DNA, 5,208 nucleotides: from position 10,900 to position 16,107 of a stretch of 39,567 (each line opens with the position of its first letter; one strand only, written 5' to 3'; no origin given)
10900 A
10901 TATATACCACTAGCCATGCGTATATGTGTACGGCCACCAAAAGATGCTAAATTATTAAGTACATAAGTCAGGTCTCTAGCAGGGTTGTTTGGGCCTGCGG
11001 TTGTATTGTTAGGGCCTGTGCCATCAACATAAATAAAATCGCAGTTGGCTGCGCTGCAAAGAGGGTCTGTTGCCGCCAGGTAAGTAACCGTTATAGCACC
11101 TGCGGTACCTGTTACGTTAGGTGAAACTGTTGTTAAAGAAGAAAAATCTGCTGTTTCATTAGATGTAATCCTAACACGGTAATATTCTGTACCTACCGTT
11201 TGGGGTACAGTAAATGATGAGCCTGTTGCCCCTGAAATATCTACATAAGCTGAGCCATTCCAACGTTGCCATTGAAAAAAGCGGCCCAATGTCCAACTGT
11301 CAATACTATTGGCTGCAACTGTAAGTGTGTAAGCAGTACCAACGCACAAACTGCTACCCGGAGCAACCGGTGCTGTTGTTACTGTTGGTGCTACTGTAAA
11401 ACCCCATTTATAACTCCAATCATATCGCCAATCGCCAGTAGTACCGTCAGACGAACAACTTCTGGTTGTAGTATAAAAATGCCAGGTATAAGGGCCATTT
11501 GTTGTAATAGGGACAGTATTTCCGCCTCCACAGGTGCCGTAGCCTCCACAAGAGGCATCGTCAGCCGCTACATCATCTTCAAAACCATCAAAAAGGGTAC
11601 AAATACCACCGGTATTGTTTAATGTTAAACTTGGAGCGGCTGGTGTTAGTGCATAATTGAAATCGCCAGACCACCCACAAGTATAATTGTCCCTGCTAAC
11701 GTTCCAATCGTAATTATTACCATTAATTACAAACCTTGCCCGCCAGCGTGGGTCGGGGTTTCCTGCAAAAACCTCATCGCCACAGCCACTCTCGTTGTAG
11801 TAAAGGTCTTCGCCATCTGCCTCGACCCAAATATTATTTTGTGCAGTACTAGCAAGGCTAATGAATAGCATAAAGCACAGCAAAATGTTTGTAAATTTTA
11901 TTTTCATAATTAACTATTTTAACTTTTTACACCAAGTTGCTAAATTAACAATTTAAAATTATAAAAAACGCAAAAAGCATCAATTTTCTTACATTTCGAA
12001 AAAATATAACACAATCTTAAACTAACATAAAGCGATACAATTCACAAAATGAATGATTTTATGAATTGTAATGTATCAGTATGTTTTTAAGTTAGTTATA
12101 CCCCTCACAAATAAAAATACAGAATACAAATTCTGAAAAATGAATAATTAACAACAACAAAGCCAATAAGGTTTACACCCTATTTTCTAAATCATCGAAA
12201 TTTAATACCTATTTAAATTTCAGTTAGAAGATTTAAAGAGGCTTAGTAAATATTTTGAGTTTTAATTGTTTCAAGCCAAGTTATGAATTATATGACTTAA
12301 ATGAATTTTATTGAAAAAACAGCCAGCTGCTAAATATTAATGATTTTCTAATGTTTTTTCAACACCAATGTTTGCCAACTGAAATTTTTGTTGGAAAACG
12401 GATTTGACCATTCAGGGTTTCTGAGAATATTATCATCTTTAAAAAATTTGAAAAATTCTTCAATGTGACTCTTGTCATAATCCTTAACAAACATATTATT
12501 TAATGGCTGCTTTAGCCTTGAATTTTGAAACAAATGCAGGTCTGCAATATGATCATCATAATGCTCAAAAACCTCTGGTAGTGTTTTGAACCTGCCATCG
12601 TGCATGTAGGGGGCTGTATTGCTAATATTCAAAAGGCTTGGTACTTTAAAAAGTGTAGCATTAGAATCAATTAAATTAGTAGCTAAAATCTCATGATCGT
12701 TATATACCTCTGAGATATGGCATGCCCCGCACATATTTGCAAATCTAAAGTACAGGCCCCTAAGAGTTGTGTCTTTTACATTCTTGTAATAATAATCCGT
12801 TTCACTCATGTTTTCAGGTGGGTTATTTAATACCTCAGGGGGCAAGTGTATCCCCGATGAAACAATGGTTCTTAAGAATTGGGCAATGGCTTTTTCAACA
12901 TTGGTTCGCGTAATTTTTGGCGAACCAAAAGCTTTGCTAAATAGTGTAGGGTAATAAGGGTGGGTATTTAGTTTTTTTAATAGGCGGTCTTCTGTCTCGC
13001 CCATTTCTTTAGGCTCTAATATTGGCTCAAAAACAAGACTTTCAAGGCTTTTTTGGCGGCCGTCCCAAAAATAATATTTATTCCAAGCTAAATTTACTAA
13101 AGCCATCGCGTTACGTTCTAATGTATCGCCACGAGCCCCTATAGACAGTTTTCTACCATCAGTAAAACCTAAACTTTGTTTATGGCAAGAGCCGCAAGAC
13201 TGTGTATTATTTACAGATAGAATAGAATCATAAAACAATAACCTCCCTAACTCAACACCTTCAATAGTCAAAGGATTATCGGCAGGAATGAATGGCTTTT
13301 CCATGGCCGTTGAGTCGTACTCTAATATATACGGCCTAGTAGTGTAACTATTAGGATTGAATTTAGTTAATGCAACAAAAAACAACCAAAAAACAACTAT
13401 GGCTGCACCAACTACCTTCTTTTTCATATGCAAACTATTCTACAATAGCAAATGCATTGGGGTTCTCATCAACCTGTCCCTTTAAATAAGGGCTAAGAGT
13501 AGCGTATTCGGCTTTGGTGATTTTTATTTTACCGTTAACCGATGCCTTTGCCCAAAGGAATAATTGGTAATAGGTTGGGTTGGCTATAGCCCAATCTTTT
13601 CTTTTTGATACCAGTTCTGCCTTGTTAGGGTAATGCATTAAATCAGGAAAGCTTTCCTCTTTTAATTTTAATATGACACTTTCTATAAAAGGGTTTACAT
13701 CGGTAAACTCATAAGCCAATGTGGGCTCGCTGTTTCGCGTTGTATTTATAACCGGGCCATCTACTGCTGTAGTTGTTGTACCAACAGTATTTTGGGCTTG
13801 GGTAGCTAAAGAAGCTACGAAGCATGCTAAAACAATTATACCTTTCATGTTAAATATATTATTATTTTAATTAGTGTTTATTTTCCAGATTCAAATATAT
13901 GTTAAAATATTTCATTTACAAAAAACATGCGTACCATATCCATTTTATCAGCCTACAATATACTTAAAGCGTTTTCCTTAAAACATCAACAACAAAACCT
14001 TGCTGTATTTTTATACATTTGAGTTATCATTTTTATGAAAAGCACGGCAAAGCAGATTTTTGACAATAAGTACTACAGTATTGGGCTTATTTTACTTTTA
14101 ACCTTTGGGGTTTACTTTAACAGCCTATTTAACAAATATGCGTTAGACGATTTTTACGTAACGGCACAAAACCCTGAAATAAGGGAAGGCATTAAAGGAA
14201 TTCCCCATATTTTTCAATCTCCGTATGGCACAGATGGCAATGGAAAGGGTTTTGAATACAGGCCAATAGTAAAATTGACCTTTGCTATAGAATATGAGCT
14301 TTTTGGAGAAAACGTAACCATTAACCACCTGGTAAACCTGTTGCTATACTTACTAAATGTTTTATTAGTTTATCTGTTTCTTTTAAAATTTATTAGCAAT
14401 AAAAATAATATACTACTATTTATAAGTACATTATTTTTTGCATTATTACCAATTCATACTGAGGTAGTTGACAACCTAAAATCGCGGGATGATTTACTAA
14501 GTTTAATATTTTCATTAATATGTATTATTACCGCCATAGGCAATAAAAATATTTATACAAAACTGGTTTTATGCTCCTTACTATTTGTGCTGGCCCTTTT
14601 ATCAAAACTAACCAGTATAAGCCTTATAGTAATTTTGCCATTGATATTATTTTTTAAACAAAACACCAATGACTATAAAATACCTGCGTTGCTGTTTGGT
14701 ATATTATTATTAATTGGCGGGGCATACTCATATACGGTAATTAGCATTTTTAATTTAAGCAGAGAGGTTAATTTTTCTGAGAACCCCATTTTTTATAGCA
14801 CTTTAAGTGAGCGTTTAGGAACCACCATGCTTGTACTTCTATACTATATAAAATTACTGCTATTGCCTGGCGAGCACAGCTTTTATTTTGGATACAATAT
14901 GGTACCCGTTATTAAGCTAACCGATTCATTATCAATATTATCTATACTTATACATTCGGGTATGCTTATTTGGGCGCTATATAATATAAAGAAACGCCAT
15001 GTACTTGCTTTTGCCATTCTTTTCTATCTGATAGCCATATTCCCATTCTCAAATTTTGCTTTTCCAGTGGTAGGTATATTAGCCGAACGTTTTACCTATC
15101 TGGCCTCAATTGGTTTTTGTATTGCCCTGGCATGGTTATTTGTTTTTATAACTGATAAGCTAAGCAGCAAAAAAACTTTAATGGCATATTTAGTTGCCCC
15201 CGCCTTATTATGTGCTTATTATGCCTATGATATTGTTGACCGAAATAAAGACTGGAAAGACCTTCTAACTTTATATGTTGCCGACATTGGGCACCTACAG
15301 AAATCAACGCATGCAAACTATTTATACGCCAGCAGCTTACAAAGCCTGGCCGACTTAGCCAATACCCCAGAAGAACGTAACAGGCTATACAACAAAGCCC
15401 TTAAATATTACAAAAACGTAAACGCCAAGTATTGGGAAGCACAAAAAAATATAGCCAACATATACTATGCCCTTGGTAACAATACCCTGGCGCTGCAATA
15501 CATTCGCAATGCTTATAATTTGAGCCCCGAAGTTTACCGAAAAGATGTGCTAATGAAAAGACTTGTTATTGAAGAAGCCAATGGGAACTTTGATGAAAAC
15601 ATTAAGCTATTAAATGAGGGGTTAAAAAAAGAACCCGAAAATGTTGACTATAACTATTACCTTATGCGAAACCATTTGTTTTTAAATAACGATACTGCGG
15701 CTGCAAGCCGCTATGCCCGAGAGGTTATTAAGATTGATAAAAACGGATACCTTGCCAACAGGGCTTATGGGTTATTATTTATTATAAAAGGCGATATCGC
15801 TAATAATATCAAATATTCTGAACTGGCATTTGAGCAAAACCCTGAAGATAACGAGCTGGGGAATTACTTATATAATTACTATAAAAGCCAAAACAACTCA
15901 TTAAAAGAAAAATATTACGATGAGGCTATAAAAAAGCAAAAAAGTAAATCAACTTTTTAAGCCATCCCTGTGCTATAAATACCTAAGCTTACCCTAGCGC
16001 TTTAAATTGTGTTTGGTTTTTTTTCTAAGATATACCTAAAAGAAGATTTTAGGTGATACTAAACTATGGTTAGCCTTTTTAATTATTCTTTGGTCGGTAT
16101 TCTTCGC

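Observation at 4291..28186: Three paralogous T9SS surface proteins share a collinear beta-helix + polyglycine + CCG module that I cannot place in a characterised family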

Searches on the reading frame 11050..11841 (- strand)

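Call 73: search_protein_families(library=pfam, proteins=[window:11050-11841:-], max_evalue=1)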
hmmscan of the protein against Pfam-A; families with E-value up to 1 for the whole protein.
seq(264 aa): 2 families
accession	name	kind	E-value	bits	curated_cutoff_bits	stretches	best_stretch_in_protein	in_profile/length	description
PF20009.4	GEVED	-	0.0071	17.6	24.4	1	198-245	24-67/78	GEVED domain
PF06458.18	MucBP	-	0.2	12.8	23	0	201-254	19-60/63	MucBP domain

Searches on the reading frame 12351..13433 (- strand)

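Call 13: search_protein_families(library=pfam, proteins=[window:12351-13433:-], max_evalue=0.001)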
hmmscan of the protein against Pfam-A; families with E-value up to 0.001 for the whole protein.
window:12351-13433:- (361 aa): 1 family
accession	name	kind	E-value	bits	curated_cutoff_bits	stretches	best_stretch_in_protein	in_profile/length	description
PF03150.19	CCP_MauG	-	6.2e-50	170.1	25.6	1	58-194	2-137/149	Di-haem cytochrome c peroxidase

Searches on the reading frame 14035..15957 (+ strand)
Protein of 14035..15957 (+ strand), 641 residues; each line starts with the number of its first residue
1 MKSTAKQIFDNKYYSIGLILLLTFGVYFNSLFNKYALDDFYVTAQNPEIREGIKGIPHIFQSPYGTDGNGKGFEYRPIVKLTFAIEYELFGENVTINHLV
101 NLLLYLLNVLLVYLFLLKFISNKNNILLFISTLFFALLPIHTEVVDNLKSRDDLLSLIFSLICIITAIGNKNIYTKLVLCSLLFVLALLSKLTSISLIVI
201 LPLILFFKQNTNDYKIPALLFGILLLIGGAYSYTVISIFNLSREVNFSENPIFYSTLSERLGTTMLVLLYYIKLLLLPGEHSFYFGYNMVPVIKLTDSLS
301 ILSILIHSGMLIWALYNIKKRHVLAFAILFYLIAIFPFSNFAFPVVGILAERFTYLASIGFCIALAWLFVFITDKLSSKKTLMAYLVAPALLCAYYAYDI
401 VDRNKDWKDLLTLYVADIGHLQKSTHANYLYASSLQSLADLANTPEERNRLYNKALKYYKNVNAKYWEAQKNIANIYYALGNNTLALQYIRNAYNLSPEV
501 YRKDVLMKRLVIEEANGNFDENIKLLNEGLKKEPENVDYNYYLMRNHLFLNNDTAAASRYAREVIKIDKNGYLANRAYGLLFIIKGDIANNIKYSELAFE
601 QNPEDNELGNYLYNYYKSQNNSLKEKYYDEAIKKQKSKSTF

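Call 13: search_protein_families(library=pfam, proteins=[window:14035-15957:+], max_evalue=0.001)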
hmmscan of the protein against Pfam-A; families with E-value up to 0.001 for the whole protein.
window:14035-15957:+ (641 aa): 4 families
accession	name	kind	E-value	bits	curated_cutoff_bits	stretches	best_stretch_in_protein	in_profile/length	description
PF13428.12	TPR_14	-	5.4e-06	27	23.5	0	506-543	4-41/44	Tetratricopeptide repeat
PF13432.12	TPR_16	-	1e-05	26.3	32.7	0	450-498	18-62/65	Tetratricopeptide repeat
PF14559.12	TPR_19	-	0.00053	20.7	25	0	515-558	3-46/68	Tetratricopeptide repeat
PF07719.23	TPR_2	-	0.00068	20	27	0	468-499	2-33/34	Tetratricopeptide repeat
